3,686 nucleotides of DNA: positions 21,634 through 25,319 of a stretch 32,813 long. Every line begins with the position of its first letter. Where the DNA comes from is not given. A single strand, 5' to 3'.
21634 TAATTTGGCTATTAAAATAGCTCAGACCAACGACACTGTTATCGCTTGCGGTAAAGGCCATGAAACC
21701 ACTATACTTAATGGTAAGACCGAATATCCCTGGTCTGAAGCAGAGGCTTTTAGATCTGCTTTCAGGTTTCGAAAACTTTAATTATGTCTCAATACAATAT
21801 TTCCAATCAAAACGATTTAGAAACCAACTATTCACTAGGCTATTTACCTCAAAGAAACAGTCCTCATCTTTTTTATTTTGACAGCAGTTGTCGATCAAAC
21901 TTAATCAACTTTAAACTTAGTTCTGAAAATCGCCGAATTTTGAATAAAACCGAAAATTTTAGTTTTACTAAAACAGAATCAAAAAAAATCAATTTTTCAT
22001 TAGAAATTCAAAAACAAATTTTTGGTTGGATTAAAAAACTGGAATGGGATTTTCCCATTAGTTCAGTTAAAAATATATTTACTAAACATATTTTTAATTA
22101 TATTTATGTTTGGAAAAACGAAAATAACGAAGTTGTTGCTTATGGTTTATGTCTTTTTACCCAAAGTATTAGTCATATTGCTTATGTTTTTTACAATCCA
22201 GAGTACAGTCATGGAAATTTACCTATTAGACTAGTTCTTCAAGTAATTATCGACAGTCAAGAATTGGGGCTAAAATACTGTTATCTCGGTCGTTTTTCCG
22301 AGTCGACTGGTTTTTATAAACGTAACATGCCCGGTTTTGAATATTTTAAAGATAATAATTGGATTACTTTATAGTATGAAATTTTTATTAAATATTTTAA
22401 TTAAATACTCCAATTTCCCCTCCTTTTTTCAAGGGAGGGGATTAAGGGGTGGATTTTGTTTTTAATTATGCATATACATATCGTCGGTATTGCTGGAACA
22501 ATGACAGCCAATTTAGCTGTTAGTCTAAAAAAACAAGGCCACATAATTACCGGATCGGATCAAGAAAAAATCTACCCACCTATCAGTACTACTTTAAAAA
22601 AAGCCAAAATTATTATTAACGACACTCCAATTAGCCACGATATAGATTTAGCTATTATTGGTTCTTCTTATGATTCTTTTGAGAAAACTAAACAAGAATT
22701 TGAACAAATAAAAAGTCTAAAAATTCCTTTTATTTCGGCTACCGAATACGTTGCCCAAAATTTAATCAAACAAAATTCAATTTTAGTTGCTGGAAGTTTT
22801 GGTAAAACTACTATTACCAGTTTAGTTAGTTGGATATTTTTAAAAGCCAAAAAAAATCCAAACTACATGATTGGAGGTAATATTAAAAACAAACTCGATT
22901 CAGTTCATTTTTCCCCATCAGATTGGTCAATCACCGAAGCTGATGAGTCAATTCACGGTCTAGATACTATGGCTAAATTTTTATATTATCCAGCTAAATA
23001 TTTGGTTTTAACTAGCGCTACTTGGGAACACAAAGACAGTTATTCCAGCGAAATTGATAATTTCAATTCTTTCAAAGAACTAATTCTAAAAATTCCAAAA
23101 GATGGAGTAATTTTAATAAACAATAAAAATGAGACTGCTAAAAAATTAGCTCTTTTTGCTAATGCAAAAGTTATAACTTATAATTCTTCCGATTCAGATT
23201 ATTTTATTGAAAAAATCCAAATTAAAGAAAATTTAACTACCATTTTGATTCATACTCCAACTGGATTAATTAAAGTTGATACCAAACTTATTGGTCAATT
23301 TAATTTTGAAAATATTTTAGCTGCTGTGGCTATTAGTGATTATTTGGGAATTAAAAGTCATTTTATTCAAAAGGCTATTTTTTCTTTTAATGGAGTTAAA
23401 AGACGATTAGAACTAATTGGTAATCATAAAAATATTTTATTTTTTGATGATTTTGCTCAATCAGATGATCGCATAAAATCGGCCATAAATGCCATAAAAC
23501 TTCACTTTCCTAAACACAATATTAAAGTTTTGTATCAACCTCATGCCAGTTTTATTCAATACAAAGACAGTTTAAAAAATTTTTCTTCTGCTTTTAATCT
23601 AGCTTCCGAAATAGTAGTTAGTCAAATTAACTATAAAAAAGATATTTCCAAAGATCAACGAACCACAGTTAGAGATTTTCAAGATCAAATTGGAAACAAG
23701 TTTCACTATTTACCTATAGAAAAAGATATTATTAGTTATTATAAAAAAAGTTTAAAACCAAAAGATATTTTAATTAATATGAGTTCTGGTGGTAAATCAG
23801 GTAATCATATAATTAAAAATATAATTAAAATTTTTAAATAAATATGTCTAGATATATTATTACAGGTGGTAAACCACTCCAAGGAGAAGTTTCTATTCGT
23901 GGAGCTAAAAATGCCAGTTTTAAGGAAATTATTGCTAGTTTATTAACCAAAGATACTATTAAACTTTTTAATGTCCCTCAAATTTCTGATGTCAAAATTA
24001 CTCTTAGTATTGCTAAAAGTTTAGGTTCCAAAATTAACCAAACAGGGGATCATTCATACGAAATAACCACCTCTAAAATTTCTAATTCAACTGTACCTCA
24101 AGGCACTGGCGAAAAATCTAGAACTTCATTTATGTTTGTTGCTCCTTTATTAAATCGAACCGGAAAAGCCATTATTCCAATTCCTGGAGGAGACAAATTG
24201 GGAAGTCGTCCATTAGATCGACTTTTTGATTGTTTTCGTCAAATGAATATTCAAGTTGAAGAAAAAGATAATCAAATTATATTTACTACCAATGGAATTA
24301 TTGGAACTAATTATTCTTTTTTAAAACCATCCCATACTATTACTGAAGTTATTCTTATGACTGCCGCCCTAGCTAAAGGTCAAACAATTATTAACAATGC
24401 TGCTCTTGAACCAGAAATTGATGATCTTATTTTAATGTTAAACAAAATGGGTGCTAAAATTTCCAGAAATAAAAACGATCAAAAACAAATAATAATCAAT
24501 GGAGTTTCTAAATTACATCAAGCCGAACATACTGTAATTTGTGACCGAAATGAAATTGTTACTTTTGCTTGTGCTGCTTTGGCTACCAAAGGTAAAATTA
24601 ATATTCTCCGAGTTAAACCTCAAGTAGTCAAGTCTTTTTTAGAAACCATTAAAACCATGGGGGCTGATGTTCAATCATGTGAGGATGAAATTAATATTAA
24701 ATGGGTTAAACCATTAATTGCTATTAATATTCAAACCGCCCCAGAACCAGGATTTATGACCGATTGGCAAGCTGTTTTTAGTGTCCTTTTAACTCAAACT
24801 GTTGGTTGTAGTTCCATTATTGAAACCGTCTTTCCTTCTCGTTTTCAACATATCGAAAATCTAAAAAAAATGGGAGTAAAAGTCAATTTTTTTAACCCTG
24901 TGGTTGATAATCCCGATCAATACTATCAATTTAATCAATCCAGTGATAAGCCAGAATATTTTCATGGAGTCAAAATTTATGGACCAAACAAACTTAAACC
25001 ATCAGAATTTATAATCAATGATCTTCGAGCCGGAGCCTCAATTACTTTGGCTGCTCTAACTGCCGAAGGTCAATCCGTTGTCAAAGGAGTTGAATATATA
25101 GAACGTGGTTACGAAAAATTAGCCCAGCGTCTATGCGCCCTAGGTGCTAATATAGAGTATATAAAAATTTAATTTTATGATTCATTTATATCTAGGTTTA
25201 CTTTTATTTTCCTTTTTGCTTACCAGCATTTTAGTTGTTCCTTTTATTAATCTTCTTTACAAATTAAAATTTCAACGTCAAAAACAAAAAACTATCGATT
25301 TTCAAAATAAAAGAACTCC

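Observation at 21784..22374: Bpt/ATE-like aminoacyl-tRNA transferase wedged between murE and the Mpl-like ligase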

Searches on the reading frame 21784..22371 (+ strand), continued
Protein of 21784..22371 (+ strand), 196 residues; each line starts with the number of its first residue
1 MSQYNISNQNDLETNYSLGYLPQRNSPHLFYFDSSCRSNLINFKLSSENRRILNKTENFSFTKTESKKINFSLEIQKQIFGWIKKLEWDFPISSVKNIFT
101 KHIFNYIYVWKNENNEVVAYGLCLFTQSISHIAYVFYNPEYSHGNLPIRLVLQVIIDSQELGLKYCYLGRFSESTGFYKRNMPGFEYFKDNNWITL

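Call 88: search_protein_families(library=pfam, proteins=[L073:3370-4425:+, L073:10255-11373:-, L073:11368-12516:+, L073:4889-6451:-, L073:6461-7852:-, L072:5477-6781:-, L077:2285-3451:-, L079:15365-16543:-, L071:1756-2913:-, L077:12524-14002:-], max_evalue=0.001)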
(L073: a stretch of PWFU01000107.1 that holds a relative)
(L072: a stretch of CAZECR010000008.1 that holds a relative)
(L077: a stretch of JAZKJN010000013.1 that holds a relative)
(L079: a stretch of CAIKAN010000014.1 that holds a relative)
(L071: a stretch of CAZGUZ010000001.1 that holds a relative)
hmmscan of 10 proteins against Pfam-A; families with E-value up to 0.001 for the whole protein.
L073:3370-4425:+ (352 aa): 4 families
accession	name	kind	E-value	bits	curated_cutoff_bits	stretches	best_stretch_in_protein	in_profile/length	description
PF02518.31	HATPase_c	-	3.7e-28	98.6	26.4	1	240-350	2-110/111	Histidine kinase-, DNA gyrase B-, and HSP90-like ATPase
PF00512.31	HisKA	-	7.5e-14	52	26.9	1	133-191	1-65/66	His Kinase A (phospho-acceptor) domain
PF13426.13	PAS_9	-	0.0002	22.1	27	1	16-126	2-103/103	PAS domain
PF13589.12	HATPase_c_3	-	0.00097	19.6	25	0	249-314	8-74/137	Histidine kinase-, DNA gyrase B-, and HSP90-like ATPase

L073:10255-11373:- (373 aa): 2 families
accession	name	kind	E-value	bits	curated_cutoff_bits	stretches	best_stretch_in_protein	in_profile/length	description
PF02873.21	MurB_C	-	5e-23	81.6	27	1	238-366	2-98/99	UDP-N-acetylenolpyruvoylglucosamine reductase, C-terminal domain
PF01565.28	FAD_binding_4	-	4.7e-16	59.2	26.4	1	42-168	2-134/139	FAD binding domain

L073:11368-12516:+ (383 aa): 3 families
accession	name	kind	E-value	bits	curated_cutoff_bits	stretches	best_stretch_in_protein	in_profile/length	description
PF02773.21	S-AdoMet_synt_C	-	4e-64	215.1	25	1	230-367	2-137/138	S-adenosylmethionine synthetase, C-terminal domain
PF02772.21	S-AdoMet_synt_M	-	2.6e-49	166.8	29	1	112-227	2-120/120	S-adenosylmethionine synthetase, central domain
PF00438.25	S-AdoMet_synt_N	-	8.1e-40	135.8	33.1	1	4-101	2-99/99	S-adenosylmethionine synthetase, N-terminal domain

L073:4889-6451:- (521 aa): 2 families
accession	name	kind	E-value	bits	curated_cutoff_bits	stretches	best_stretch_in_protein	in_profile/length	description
PF14827.12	dCache_3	-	2.1e-08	34.5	25.7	1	271-418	19-163/239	Double sensory domain of two-component sensor kinase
PF05228.19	CHASE4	-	1.5e-07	32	26.2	1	285-415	16-138/140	CHASE4 domain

L073:6461-7852:- (464 aa): 0 families

L072:5477-6781:- (435 aa): 1 family
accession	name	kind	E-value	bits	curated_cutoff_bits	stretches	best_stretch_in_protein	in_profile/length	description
PF01494.25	FAD_binding_3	-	6.5e-08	32.6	22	1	22-181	2-165/349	FAD binding domain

L077:2285-3451:- (389 aa): 2 families
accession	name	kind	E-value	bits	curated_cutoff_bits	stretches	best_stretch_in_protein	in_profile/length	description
PF13200.12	DUF4015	-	4e-94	315.7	27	1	63-373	1-313/313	Putative glycosyl hydrolase domain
PF14871.12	GHL6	-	4.6e-06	27.3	35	1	78-172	3-93/132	Hypothetical glycosyl hydrolase 6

L079:15365-16543:- (393 aa): 4 families
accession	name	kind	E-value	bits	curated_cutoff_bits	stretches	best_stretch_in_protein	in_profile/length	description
PF08275.17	DNAG_N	-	1.3e-17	64.6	26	1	1-50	80-128/128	DNA primase catalytic core, N-terminal domain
PF13155.12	Toprim_2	-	2.7e-13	50.5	22.1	1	61-153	2-87/88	Toprim-like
PF13662.12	Toprim_4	-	3.6e-13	50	25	1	60-141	4-83/85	Toprim domain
PF01751.28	Toprim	-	9.7e-07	29.3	23.1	1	60-144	3-96/96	Toprim domain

L071:1756-2913:- (386 aa): 2 families
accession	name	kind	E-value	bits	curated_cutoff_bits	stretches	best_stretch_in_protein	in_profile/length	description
PF13200.12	DUF4015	-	7.1e-97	324.7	27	1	67-378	1-313/313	Putative glycosyl hydrolase domain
PF14871.12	GHL6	-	9.7e-07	29.5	35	1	83-169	4-86/132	Hypothetical glycosyl hydrolase 6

L077:12524-14002:- (493 aa): 0 families

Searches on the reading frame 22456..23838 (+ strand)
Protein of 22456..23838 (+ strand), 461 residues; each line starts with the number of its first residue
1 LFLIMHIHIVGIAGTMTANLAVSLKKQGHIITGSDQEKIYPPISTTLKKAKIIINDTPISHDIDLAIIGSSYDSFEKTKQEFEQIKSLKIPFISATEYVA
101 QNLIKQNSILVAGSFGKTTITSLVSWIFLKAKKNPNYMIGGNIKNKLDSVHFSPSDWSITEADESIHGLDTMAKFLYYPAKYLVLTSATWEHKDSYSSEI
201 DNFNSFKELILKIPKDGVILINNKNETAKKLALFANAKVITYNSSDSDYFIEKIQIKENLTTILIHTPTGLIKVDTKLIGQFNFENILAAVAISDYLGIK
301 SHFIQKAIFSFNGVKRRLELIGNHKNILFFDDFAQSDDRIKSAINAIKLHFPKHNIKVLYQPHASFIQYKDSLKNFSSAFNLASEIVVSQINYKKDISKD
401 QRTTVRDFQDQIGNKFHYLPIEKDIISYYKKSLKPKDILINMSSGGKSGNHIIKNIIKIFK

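Call 3: search_protein_families(library=pfam, proteins=[window:22456-23838:+], max_evalue=1)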
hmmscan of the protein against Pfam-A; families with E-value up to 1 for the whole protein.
window:22456-23838:+ (461 aa): 3 families
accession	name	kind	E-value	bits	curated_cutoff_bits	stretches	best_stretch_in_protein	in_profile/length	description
PF08245.18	Mur_ligase_M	-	1.1e-19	71.7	24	1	111-293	1-199/200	Mur ligase middle domain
PF02875.26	Mur_ligase_C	-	2.5e-06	28.8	28.4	1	316-445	1-127/127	Mur ligase, glutamate ligase domain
PF01225.30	Mur_ligase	-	6.1e-06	26.9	21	1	6-101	1-89/95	Mur ligase family, catalytic domain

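Call 4: search_protein_families(library=ncbifam, proteins=[window:22456-23838:+], max_evalue=1)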
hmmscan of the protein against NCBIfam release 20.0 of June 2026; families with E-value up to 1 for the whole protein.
window:22456-23838:+ (461 aa): 23 families
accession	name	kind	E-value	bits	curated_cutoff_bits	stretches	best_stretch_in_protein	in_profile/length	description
TIGR01082.1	murC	equivalog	2.8e-70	237.6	335.1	1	6-445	1-439/449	UDP-N-acetylmuramate--L-alanine ligase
TIGR01081.1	mpl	equivalog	4.5e-52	177.5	388.7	1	6-451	1-440/448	UDP-N-acetylmuramate:L-alanyl-gamma-D-glutamyl-meso-diaminopimelate ligase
NF011171.0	PRK14573.1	equivalog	1.1e-43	149.3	1015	1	5-445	5-435/809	bifunctional UDP-N-acetylmuramate--L-alanine ligase/D-alanine--D-alanine ligase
TIGR01087.1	murD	equivalog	2e-23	83.2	211.95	1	7-333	2-323/441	UDP-N-acetylmuramoyl-L-alanine--D-glutamate ligase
NF001126.0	PRK00139.1-4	equivalog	7.7e-22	77.5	373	2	184-350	198-365/486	UDP-N-acetylmuramoyl-L-alanyl-D-glutamate--2,6-diaminopimelate ligase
NF008896.0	PRK11929.1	equivalog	1e-18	66.6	1023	1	184-348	206-377/965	bifunctional UDP-N-acetylmuramoyl-L-alanyl-D-glutamate--2,6-diaminopimelate ligase MurE/UDP-N-acetylmuramoyl-tripeptide--D-alanyl-D-alanine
TIGR01085.1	murE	subfamily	2.1e-17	63.2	257.3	1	178-353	176-357/472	UDP-N-acetylmuramyl-tripeptide synthetase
TIGR01143.1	murF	subfamily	2.4e-16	59.7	288.6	1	103-349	71-320/418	UDP-N-acetylmuramoyl-tripeptide--D-alanyl-D-alanine ligase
NF001124.0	PRK00139.1-2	equivalog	1.1e-14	54.1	476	1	213-351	233-375/500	UDP-N-acetylmuramoyl-L-alanyl-D-glutamate--2,6-diaminopimelate ligase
NF053645.1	pMurC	equivalog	3.9e-14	52.2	560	2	246-353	285-391/492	pseudomurein biosynthesis peptide ligase pMurC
NF053646.1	pMurD1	equivalog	6.3e-14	51.5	610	1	83-349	84-350/465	pseudomurein biosynthesis peptide ligase pMurD1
NF001123.0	PRK00139.1-1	equivalog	1.5e-12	47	586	1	163-351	181-374/493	UDP-N-acetylmuramoyl-L-alanyl-D-glutamate--2,6-diaminopimelate ligase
NF008041.0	PRK10773.1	equivalog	9.8e-12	44.3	551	1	112-335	106-335/453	UDP-N-acetylmuramoyl-tripeptide--D-alanyl-D-alanine ligase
NF010628.0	PRK14022.1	equivalog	1.9e-11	43.4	536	1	200-356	222-369/483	UDP-N-acetylmuramoyl-L-alanyl-D-glutamate--L-lysine ligase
NF053648.1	pMurE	equivalog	5e-11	42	600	1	182-349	192-350/464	pseudomurein biosynthesis peptide ligase pMurE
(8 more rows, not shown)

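Call 65: search_solved_structures(query=window:22456-23838:+, max_evalue=0.00001, show_alignments=2)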
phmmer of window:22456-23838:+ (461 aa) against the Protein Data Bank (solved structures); distinct sequences matched with E-value up to 0.00001: 31.
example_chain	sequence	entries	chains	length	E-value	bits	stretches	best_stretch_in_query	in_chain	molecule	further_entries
9ir5_A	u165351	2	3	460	1.1e-38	136.9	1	5-446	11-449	UDP-N-acetylmuramate--L-alanine ligase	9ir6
3hn7_A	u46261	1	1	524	1.1e-33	120.5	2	2-220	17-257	UDP-N-acetylmuramate-L-alanine ligase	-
6cau_A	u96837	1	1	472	2.2e-32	116.2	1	3-446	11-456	UDP-N-acetylmuramate--L-alanine ligase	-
4hv4_A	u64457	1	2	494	1.3e-28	103.7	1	4-382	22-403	UDP-N-acetylmuramate--L-alanine ligase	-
2f00_A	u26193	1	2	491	2.8e-28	102.7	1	4-385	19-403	UDP-N-acetylmuramate--L-alanine ligase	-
1gqq_A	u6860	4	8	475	4e-28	102.2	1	4-383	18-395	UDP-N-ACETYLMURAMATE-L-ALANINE LIGASE | UDP-N-acetylmuramate--alanine ligase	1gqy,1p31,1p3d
29zm_A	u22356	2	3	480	6.1e-28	101.6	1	4-449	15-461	UDP-N-acetylmuramate--L-alanine ligase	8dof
9s8i_A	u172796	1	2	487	6.4e-28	101.5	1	4-449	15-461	UDP-N-acetylmuramate--L-alanine ligase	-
6x9f_A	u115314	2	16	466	1.7e-27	100.1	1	6-449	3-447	UDP-N-acetylmuramate--L-alanine ligase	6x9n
3eag_A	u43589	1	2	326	8.3e-25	91.2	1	4-316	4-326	UDP-N-acetylmuramate:L-alanyl-gamma-D-glutamyl-meso-diaminopimelate ligase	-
1j6u_A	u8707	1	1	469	4.5e-23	85.5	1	5-392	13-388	UDP-N-acetylmuramate-alanine ligase MurC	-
7bva_A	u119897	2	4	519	2.6e-19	73.1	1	5-445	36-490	UDP-N-acetylmuramate--L-alanine ligase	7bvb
8egm_A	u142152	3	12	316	1.4e-18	70.7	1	5-316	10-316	UDP-N-acetylmuramate--L-alanine ligase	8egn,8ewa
5vvw_A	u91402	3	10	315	1.9e-18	70.2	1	6-316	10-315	UDP-N-acetylmuramate--L-alanine ligase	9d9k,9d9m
4bub_A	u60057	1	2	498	3.9e-12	49.5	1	185-347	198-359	UDP-N-ACETYLMURAMOYL-L-ALANYL-D-GLUTAMATE--LD-LYSINE LIGASE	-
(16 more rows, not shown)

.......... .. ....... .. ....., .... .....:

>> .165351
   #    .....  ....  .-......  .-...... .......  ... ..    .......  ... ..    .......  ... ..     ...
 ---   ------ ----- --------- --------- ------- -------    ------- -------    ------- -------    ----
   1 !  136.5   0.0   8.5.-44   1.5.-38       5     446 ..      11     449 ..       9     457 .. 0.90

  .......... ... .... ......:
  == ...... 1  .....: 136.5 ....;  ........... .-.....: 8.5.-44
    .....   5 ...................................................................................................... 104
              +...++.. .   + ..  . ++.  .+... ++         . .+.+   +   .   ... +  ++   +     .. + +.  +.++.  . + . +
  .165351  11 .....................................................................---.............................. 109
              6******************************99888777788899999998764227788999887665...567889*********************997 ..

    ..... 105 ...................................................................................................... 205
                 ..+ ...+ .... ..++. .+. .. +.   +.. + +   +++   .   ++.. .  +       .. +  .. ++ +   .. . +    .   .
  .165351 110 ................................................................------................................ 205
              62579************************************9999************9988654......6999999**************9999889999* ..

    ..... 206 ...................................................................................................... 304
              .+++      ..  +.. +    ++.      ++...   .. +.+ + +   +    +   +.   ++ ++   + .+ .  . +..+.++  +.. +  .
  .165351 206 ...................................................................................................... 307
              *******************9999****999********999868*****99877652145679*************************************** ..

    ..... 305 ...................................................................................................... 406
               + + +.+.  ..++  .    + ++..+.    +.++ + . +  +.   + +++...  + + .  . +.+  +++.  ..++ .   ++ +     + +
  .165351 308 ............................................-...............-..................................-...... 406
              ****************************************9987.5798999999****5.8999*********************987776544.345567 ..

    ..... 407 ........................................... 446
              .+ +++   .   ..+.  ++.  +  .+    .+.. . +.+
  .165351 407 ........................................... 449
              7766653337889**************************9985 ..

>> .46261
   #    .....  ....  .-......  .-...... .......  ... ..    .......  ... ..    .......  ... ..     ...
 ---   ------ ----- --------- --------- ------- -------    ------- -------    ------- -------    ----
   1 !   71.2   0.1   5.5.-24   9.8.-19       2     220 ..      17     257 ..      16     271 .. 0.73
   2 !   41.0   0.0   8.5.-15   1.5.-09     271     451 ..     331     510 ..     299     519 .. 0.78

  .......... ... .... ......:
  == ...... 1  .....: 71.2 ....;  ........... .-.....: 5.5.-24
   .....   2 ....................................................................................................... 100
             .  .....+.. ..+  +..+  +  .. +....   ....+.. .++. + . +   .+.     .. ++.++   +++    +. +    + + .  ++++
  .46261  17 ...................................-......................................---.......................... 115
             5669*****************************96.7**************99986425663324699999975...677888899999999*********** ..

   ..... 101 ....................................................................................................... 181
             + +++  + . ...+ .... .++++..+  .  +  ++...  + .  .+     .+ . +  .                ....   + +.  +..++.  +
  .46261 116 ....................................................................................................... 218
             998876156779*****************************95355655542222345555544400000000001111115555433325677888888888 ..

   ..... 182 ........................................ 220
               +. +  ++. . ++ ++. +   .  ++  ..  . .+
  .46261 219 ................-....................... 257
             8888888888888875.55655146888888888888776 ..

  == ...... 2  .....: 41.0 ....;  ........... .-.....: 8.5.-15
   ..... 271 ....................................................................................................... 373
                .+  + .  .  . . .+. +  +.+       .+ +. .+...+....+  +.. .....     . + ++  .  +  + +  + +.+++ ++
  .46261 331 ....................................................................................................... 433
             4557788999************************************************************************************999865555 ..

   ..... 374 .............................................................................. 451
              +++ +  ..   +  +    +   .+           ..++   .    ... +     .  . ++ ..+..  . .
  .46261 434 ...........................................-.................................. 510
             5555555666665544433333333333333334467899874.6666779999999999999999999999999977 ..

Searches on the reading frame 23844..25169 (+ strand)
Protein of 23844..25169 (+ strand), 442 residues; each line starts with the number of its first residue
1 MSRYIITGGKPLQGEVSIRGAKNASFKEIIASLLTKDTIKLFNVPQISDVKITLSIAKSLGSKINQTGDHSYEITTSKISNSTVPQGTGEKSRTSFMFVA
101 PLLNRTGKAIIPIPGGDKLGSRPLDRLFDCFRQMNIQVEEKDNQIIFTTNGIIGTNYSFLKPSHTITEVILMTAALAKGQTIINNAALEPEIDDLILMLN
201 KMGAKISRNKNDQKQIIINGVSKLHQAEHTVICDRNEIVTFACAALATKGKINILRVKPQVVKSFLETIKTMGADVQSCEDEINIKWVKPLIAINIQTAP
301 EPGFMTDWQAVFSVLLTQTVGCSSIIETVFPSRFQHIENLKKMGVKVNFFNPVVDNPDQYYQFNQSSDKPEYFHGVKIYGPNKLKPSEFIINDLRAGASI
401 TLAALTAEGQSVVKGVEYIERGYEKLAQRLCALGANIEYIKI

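Call 9: search_protein_families(library=pfam, proteins=[window:23844-25169:+], max_evalue=0.001)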
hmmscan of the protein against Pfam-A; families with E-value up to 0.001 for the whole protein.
window:23844-25169:+ (442 aa): 1 family
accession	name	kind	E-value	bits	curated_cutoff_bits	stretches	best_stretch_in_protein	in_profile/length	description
PF00275.25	EPSP_synthase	-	2e-74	251.2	22.8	1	7-430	2-417/417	EPSP synthase (3-phosphoshikimate 1-carboxyvinyltransferase)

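Call 32: search_protein_families(library=ncbifam, proteins=[window:23844-25169:+], max_evalue=0.01)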
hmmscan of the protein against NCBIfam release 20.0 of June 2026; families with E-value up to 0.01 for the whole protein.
window:23844-25169:+ (442 aa): 6 families
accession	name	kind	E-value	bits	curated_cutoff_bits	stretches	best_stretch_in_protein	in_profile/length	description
NF006873.0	PRK09369.1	subfamily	7.2e-131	436.7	297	1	1-440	1-417/419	UDP-N-acetylglucosamine 1-carboxyvinyltransferase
TIGR01072.1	murA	equivalog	2.8e-124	415.1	392.7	1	1-438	1-415/416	UDP-N-acetylglucosamine 1-carboxyvinyltransferase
NF009470.0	PRK12830.1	equivalog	2.7e-98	329.4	552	2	1-349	1-346/417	UDP-N-acetylglucosamine 1-carboxyvinyltransferase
TIGR01356.1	aroA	equivalog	6.2e-26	91.2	287.25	1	14-325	1-318/415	3-phosphoshikimate 1-carboxyvinyltransferase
NF011381.1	PRK14806.1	equivalog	5.5e-17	61.3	902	1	3-281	303-583/733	bifunctional prephenate dehydrogenase/3-phosphoshikimate 1-carboxyvinyltransferase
NF008816.0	PRK11860.1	equivalog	2e-07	29.5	943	0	13-141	16-143/662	bifunctional 3-phosphoshikimate 1-carboxyvinyltransferase/cytidylate kinase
